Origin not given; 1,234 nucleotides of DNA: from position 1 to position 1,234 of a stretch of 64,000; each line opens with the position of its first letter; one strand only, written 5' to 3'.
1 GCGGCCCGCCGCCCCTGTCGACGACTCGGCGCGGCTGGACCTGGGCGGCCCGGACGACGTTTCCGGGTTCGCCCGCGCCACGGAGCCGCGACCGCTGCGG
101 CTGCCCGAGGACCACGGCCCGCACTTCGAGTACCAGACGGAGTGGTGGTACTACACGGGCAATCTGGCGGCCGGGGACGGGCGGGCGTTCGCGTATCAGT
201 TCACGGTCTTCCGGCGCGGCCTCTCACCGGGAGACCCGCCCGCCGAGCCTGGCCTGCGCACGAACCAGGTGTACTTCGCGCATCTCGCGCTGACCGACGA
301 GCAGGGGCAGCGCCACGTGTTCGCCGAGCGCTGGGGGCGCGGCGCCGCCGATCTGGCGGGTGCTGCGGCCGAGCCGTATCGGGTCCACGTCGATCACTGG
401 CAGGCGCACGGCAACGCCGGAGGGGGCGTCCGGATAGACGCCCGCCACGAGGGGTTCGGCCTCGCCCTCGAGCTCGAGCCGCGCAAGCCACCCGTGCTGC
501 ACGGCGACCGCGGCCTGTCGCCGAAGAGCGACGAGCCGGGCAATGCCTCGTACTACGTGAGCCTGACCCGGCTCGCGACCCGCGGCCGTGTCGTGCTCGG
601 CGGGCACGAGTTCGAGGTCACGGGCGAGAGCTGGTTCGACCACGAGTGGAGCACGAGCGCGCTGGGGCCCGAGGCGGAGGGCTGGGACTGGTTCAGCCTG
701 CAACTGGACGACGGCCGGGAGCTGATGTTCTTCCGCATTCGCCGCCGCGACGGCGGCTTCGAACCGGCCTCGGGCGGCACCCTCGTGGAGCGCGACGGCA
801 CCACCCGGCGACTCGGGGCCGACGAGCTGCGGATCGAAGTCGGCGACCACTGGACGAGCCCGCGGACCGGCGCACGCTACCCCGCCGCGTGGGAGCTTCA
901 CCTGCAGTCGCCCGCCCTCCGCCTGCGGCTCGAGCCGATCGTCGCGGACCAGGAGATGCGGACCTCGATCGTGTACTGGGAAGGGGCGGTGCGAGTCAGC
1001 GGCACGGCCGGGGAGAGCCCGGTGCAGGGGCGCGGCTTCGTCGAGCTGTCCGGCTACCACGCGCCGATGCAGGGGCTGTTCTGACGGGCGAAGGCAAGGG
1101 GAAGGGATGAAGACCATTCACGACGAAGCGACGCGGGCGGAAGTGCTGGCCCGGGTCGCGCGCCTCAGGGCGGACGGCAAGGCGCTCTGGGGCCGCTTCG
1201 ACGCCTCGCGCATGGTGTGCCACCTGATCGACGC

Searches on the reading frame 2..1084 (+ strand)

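Call 53: search_protein_families(library=pfam, proteins=[window:2-1084:+], max_evalue=0.00001)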
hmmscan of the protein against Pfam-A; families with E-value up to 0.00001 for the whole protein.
window:2-1084:+ (360 aa): 2 families
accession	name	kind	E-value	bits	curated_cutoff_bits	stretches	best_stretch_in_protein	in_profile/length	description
PF07143.17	CrtC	-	2e-58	198.2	22.5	1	46-218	1-168/168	CrtC N-terminal lipocalin domain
PF17186.10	Lipocalin_9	-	2.4e-46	157.5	26.2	1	222-352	2-131/131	Lipocalin-like domain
